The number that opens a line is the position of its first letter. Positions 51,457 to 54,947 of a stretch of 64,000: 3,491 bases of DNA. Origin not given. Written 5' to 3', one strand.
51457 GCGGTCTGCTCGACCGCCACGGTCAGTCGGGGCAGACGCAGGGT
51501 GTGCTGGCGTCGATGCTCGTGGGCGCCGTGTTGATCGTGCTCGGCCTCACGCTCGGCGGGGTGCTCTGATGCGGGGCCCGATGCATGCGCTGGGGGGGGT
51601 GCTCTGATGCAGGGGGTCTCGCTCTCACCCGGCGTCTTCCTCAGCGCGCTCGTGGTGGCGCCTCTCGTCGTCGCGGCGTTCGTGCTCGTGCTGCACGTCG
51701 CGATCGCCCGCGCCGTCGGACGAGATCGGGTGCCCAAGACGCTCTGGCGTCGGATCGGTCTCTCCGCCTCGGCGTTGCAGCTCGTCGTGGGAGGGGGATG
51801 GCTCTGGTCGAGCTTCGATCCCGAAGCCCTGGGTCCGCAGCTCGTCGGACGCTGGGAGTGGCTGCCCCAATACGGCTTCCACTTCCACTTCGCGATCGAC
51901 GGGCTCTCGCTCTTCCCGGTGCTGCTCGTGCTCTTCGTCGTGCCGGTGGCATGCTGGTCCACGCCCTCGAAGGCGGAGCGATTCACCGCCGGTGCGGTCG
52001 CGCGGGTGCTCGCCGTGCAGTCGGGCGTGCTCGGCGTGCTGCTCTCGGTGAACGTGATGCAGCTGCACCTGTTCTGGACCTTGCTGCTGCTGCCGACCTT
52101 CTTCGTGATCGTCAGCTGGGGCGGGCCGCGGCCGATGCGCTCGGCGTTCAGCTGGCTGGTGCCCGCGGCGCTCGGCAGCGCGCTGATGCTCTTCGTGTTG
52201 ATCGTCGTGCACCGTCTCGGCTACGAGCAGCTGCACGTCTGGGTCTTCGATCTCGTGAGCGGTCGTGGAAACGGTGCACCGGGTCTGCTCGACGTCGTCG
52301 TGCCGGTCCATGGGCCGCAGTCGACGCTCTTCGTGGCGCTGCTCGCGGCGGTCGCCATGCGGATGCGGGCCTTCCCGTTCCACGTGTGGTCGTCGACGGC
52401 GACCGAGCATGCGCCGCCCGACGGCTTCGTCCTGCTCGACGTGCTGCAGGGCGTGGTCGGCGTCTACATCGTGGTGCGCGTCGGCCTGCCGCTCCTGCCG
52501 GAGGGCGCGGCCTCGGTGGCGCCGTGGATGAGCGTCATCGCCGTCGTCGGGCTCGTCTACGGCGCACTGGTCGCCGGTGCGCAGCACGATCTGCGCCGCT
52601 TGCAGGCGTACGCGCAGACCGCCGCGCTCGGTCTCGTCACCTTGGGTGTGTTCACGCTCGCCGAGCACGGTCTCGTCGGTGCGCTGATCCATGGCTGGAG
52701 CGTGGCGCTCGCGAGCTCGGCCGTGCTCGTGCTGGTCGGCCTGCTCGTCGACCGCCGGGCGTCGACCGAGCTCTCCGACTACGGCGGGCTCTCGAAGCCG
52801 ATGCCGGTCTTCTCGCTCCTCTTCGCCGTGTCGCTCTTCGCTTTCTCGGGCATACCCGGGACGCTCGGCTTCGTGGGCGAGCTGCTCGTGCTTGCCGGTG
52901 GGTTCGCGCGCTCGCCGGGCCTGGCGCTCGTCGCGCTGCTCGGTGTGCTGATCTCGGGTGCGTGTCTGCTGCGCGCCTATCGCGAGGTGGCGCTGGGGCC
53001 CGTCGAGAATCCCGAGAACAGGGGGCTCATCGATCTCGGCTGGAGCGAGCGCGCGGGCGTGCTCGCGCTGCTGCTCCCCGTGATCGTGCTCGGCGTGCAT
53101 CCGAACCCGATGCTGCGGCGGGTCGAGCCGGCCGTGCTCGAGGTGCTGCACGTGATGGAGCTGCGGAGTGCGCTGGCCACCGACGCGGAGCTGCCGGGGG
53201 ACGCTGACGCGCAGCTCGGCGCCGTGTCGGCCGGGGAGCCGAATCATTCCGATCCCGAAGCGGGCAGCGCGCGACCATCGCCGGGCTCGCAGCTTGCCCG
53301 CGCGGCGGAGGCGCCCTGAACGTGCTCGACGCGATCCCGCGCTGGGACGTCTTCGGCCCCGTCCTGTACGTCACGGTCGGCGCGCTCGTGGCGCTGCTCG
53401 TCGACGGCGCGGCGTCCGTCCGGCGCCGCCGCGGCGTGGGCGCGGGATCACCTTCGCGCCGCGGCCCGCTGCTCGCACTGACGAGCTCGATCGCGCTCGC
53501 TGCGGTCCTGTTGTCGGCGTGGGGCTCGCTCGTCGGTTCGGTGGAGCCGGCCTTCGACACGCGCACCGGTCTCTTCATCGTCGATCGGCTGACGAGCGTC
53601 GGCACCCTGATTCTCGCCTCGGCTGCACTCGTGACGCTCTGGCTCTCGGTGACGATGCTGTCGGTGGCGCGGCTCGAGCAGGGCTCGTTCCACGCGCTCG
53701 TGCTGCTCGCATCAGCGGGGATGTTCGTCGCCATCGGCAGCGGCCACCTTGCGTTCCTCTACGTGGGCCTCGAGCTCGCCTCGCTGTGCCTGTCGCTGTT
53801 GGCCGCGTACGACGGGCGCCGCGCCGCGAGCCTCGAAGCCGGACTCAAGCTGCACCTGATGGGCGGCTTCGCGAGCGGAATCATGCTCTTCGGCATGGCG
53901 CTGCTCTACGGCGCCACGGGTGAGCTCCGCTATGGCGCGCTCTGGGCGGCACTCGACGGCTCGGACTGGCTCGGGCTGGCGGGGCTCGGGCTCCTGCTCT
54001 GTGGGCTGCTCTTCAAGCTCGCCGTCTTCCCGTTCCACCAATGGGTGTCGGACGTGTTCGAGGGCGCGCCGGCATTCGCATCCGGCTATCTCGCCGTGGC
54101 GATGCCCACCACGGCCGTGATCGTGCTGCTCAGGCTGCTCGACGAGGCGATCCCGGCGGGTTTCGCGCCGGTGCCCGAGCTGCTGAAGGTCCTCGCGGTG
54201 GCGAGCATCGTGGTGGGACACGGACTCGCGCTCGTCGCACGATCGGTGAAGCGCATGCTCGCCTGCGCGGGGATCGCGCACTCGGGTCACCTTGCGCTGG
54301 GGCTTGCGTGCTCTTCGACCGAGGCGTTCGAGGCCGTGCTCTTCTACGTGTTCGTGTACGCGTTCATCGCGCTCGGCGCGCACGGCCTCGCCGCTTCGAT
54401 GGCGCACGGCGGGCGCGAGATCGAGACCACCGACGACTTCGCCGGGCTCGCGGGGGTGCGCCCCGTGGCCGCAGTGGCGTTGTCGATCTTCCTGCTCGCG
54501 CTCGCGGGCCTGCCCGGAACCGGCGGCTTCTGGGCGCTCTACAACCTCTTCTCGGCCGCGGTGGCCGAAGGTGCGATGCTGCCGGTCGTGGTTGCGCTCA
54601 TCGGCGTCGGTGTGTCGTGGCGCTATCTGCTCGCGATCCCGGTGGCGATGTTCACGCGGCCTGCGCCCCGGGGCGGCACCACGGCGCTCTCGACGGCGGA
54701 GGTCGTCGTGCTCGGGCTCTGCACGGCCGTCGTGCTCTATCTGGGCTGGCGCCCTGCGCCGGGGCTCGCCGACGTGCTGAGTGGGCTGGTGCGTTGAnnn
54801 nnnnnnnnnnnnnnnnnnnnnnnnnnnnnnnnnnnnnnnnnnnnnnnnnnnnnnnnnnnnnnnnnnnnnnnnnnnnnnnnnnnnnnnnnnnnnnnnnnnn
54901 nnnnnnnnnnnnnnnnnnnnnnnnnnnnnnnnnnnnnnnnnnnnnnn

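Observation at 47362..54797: Complex-I membrane-arm-only operon (A-H-J-K-L-M-N) with the proton-pathway residues systematically replaced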

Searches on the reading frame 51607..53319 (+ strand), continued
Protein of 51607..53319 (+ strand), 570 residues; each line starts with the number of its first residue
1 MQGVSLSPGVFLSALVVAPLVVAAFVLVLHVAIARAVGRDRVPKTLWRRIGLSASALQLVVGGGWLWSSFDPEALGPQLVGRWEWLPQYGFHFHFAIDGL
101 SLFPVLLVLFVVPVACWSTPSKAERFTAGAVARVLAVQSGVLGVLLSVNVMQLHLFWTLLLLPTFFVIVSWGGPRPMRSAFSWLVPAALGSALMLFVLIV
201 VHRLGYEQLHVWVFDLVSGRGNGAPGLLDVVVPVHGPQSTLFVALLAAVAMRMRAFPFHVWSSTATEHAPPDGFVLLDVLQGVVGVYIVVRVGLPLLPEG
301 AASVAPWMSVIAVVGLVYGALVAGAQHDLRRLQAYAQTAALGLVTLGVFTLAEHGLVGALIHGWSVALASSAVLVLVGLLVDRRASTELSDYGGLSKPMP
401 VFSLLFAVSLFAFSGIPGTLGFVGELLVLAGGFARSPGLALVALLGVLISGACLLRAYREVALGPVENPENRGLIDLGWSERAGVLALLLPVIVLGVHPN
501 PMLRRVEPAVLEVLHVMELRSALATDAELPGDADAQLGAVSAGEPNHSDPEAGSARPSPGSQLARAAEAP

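Call 63: search_protein_representatives(protein=window:51607-53319:+)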
Query: 570 residues. Proteins with E-value up to 0.001 (for the whole library): 17539; up to 1e-10: 5936; up to 1e-30: 922. The best 150 are listed.
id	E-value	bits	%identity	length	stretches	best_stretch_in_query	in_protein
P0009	2.5e-196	670.4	64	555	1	7-532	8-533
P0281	1.4e-102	360.9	40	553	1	12-535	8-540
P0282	1.1e-97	344.7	39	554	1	11-527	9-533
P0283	2.7e-94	333.6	40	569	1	12-530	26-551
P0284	4.1e-94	333.0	41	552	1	19-537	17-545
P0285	1.6e-89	317.8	39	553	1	16-523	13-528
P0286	7.4e-88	312.3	40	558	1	32-524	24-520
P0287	6.7e-87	309.2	37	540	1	9-521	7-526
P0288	2.6e-82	294.0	38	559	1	12-534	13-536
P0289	2.9e-82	293.9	38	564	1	9-530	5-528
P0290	5.2e-80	286.4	36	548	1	12-525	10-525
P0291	2.8e-78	280.7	39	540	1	12-525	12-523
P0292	2.9e-78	280.6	39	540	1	11-522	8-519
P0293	4.3e-76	273.5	36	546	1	9-534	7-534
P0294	3.0e-73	264.1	37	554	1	12-525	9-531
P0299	1.5e-68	248.6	36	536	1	11-530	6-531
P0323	2.9e-57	211.3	37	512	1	34-508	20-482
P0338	6.9e-55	203.5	29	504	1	45-509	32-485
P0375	1.6e-50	189.1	32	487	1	40-515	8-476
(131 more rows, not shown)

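Call 66: list_cluster_members(proteins=[P0285, P0286, P0287, P0288, P0292, P0293, P0299, P0323, P0338, P0375])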
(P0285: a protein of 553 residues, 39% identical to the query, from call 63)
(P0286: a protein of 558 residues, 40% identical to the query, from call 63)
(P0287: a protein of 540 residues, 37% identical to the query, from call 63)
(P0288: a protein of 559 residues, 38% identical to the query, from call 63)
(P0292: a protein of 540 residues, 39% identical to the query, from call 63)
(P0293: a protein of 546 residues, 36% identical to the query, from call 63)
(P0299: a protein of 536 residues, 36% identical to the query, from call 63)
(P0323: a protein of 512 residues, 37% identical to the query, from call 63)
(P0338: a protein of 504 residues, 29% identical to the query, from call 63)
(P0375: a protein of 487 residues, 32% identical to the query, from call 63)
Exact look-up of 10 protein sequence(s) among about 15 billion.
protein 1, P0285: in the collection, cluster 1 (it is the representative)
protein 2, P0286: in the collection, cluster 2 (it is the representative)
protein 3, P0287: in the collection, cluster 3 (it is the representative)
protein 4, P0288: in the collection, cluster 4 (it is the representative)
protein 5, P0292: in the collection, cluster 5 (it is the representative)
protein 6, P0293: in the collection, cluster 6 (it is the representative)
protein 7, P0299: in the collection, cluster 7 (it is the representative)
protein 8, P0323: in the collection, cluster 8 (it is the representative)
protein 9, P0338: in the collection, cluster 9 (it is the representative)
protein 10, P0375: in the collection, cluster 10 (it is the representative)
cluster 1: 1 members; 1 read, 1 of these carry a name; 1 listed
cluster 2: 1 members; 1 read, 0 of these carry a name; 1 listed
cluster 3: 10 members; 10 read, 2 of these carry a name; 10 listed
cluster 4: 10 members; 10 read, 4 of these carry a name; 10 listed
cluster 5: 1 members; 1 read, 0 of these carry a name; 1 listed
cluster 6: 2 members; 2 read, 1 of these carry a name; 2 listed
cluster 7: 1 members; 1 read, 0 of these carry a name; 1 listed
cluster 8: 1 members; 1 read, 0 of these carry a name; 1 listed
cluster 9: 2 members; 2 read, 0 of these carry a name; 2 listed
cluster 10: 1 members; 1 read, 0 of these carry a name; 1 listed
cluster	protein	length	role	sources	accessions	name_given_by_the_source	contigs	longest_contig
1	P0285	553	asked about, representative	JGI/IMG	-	NADH-quinone oxidoreductase subunit M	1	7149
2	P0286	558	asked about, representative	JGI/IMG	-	-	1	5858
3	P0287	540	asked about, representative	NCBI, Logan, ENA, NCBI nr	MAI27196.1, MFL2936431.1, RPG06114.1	MAG: NuoM family protein [Myxococcota bacterium] | hypothetical protein [Spirochaeta sp.]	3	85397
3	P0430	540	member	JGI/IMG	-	NADH-quinone oxidoreductase subunit M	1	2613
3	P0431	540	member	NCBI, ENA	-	-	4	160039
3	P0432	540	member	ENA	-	-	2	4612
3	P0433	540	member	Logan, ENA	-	-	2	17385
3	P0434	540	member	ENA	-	-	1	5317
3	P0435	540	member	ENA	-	-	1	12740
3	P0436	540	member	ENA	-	-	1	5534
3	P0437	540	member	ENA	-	-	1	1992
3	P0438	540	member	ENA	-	-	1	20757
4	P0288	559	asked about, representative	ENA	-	-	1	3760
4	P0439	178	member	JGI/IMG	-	NADH-quinone oxidoreductase subunit M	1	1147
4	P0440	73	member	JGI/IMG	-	hypothetical protein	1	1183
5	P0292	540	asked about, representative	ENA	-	-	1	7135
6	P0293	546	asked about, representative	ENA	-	-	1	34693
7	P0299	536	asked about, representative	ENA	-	-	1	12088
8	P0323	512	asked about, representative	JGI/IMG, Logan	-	-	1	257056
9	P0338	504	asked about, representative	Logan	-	-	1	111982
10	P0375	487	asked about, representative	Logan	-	-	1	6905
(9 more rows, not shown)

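Call 67: find_encoding_contigs(protein=P0287, flank=10000, max_places=1)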
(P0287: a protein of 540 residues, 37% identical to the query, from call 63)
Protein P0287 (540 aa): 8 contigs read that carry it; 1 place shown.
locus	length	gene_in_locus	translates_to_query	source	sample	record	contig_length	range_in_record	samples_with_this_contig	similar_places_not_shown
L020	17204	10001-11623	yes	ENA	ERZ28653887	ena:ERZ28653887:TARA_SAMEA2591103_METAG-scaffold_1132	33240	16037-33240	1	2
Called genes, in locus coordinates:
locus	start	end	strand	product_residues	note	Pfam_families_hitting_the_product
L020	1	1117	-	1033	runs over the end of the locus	PF03706:LPG_synthase_TM, PF00884:Sulfatase, PF01663:Phosphodiest (faint), PF16347:SGSH_C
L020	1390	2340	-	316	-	-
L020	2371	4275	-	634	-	PF01926:MMR_HSR1, PF02421:FeoB_N, PF07670:Gate, PF07664:FeoB_C, PF07670:Gate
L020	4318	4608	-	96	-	PF04023:FeoA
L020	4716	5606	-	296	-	PF01210:NAD_Gly3P_dh_N, PF07479:NAD_Gly3P_dh_C, PF20618:GPD_NAD_C_bact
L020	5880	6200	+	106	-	-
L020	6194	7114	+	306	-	PF00146:NADHdh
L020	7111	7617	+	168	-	-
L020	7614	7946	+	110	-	PF00420:Oxidored_q2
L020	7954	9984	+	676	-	PF00662:Proton_antipo_N, PF00361:Proton_antipo_M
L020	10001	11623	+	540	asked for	PF00361:Proton_antipo_M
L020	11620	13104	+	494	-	PF00361:Proton_antipo_M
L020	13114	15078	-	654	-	PF00009:GTP_EFTU, PF01926:MMR_HSR1 (weak), PF03144:GTP_EFTU_D2, PF25461:Beta-barrel_SelB (weak), PF09106:WHD_2nd_SelB, PF09107:WHD_3rd_SelB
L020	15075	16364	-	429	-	PF02403:Seryl_tRNA_N, PF00587:tRNA-synt_2b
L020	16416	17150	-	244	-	PF04203:Sortase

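Call 74: find_encoding_contigs(protein=P0323, flank=10000, max_places=1)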
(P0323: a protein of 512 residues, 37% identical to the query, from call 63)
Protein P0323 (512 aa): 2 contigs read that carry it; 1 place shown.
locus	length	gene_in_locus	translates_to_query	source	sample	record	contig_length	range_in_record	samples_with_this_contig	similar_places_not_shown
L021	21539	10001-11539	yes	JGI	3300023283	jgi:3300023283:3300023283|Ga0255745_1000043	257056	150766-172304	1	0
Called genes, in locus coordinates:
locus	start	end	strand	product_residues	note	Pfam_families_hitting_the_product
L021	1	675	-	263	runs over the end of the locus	PF13505:OMP_b-brl (weak)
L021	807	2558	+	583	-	PF05099:TerB (weak), PF13365:Trypsin_2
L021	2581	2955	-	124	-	-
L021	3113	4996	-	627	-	PF02012:BNR (faint)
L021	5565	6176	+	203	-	PF13472:Lipase_GDSL_2 (faint)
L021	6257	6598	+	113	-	PF07638:Sigma70_ECF, PF04545:Sigma70_r4 (weak), PF08281:Sigma70_r4_2 (weak)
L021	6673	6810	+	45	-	-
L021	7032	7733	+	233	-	PF00499:Oxidored_q3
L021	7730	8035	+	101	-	-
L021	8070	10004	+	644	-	PF00361:Proton_antipo_M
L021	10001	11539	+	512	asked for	PF00361:Proton_antipo_M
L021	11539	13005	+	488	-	PF00361:Proton_antipo_M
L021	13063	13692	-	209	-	PF11376:DUF3179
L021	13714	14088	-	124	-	PF11376:DUF3179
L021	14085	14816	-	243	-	-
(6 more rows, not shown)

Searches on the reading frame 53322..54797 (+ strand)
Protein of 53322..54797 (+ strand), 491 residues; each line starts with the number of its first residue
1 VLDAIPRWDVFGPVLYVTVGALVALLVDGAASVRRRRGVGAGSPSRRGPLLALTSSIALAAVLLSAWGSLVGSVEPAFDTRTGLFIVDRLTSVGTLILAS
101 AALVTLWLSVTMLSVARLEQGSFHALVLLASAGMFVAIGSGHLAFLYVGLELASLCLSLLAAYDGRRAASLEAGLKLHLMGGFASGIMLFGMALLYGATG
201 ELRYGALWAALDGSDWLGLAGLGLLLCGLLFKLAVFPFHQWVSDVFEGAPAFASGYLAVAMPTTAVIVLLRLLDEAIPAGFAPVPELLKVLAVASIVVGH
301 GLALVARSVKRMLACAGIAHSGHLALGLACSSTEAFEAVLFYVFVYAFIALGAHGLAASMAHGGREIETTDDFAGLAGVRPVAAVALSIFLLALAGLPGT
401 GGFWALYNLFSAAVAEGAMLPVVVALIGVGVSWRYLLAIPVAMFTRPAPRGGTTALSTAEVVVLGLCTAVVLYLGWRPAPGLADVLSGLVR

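Call 3: search_protein_families(library=pfam, max_evalue=0.1, proteins=[window:53322-54797:+])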
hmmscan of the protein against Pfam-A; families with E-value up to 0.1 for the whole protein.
window:53322-54797:+ (491 aa): 1 family
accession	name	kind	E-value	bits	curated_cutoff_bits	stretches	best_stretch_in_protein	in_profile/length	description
PF00361.26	Proton_antipo_M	-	7.7e-52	176.8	21.5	1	140-428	1-290/294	NADH:quinone oxidoreductase/Mrp antiporter, TM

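Call 4: search_protein_families(library=ncbifam, max_evalue=0.1, proteins=[window:53322-54797:+])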
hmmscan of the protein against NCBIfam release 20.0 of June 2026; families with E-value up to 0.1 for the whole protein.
window:53322-54797:+ (491 aa): 58 families (the best 25 are shown)
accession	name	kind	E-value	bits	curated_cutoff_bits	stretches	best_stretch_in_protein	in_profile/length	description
TIGR01770.1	NDH_I_N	subfamily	5.9e-92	309.1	332.6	1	54-478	34-468/472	NADH-quinone oxidoreductase subunit NuoN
NF004440.0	PRK05777.1-3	equivalog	1.2e-76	258.5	519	1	58-472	41-456/477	NADH-quinone oxidoreductase subunit NuoN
NF004442.0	PRK05777.1-5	equivalog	2.1e-75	254.6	523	1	69-480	54-469/483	NADH-quinone oxidoreductase subunit NuoN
NF004441.0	PRK05777.1-4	equivalog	9e-73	245.6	477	1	81-482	103-513/524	NADH-quinone oxidoreductase subunit NuoN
NF004446.0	PRK05777.2-4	equivalog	4.7e-60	204.1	590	1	51-479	43-485/502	NADH-quinone oxidoreductase subunit NuoN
NF004444.0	PRK05777.2-2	equivalog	9.3e-57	193.2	496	1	83-448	72-445/496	NADH-quinone oxidoreductase subunit NuoN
NF004439.0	PRK05777.1-1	equivalog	2.6e-56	191.5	531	1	50-481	36-474/485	NADH-quinone oxidoreductase subunit NuoN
NF002701.0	PRK02504.1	equivalog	5.9e-53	180.1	569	1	46-439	41-429/513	NAD(P)H-quinone oxidoreductase subunit N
NF004445.0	PRK05777.2-3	equivalog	2.4e-47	162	408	1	55-472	42-459/475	NADH-quinone oxidoreductase subunit NuoN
NF004443.0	PRK05777.2-1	equivalog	6e-44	151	626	1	58-481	45-484/506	NADH-quinone oxidoreductase subunit NuoN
NF004447.0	PRK05777.2-5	equivalog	2e-38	132.6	547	1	120-443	95-421/458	NADH-quinone oxidoreductase subunit NuoN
NF004448.0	PRK05777.2-6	equivalog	3.1e-38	132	869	1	82-445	72-443/492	NADH-quinone oxidoreductase subunit NuoN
NF009305.0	PRK12662.1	equivalog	2.7e-33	115.5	700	1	103-470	94-464/492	putative monovalent cation/H+ antiporter subunit D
NF006241.0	PRK08377.1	equivalog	2.4e-30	106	645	1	87-479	76-464/494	NADH dehydrogenase subunit N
NF006240.0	PRK08376.1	subfamily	7e-29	101.1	662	1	82-432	80-444/521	putative monovalent cation/H+ antiporter subunit D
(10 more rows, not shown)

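Call 8: search_solved_structures(query=window:53322-54797:+, max_evalue=1e-20, show_alignments=2)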
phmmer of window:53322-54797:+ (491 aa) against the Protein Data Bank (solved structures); distinct sequences matched with E-value up to 1e-20: 14.
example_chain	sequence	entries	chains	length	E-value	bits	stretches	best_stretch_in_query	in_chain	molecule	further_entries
3rko_N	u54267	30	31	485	4.3e-47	164.3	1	46-483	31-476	NADH-QUINONE OXIDOREDUCTASE SUBUNIT N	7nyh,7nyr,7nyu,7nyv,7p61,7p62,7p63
8e9g_N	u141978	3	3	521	2.2e-46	161.9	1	112-482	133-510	NADH-quinone oxidoreductase subunit N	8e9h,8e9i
7ar7_N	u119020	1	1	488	3.2e-46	161.4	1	57-444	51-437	NADH-ubiquinone oxidoreductase chain 2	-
7a23_I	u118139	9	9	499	3.4e-46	161.3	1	57-444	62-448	Nad2m | NADH-ubiquinone oxidoreductase chain 2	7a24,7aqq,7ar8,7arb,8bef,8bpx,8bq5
8e73_2M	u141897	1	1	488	4.5e-45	157.6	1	57-444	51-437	Nad2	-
6hum_B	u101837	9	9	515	1.6e-44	155.8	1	74-445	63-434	NAD(P)H-quinone oxidoreductase subunit 2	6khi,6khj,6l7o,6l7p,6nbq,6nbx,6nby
6x89_2M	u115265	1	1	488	3.2e-44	154.8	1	57-444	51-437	NU2M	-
8qby_N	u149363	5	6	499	3.3e-40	141.6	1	64-465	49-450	NADH-quinone oxidoreductase subunit N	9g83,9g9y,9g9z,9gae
7eu3_B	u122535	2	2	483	1.1e-37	133.2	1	81-440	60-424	NAD(P)H-quinone oxidoreductase subunit 2, chloroplastic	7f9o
4he8_N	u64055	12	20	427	8.8e-36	127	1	56-476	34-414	NADH-quinone oxidoreductase subunit 14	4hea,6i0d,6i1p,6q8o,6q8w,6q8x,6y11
9grx_B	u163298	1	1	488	1.6e-35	126.1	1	80-441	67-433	NAD(P)H-quinone oxidoreductase subunit 2 A, chloroplastic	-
7wff_B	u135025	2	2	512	8.8e-34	120.4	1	82-440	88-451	NAD(P)H-quinone oxidoreductase subunit 2, chloroplastic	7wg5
6u8y_H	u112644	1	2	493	1.7e-24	89.8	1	95-480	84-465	NADH dehydrogenase subunit N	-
6cfw_H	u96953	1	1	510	1.9e-21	79.7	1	87-467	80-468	Monovalent cation/H+ antiporter subunit D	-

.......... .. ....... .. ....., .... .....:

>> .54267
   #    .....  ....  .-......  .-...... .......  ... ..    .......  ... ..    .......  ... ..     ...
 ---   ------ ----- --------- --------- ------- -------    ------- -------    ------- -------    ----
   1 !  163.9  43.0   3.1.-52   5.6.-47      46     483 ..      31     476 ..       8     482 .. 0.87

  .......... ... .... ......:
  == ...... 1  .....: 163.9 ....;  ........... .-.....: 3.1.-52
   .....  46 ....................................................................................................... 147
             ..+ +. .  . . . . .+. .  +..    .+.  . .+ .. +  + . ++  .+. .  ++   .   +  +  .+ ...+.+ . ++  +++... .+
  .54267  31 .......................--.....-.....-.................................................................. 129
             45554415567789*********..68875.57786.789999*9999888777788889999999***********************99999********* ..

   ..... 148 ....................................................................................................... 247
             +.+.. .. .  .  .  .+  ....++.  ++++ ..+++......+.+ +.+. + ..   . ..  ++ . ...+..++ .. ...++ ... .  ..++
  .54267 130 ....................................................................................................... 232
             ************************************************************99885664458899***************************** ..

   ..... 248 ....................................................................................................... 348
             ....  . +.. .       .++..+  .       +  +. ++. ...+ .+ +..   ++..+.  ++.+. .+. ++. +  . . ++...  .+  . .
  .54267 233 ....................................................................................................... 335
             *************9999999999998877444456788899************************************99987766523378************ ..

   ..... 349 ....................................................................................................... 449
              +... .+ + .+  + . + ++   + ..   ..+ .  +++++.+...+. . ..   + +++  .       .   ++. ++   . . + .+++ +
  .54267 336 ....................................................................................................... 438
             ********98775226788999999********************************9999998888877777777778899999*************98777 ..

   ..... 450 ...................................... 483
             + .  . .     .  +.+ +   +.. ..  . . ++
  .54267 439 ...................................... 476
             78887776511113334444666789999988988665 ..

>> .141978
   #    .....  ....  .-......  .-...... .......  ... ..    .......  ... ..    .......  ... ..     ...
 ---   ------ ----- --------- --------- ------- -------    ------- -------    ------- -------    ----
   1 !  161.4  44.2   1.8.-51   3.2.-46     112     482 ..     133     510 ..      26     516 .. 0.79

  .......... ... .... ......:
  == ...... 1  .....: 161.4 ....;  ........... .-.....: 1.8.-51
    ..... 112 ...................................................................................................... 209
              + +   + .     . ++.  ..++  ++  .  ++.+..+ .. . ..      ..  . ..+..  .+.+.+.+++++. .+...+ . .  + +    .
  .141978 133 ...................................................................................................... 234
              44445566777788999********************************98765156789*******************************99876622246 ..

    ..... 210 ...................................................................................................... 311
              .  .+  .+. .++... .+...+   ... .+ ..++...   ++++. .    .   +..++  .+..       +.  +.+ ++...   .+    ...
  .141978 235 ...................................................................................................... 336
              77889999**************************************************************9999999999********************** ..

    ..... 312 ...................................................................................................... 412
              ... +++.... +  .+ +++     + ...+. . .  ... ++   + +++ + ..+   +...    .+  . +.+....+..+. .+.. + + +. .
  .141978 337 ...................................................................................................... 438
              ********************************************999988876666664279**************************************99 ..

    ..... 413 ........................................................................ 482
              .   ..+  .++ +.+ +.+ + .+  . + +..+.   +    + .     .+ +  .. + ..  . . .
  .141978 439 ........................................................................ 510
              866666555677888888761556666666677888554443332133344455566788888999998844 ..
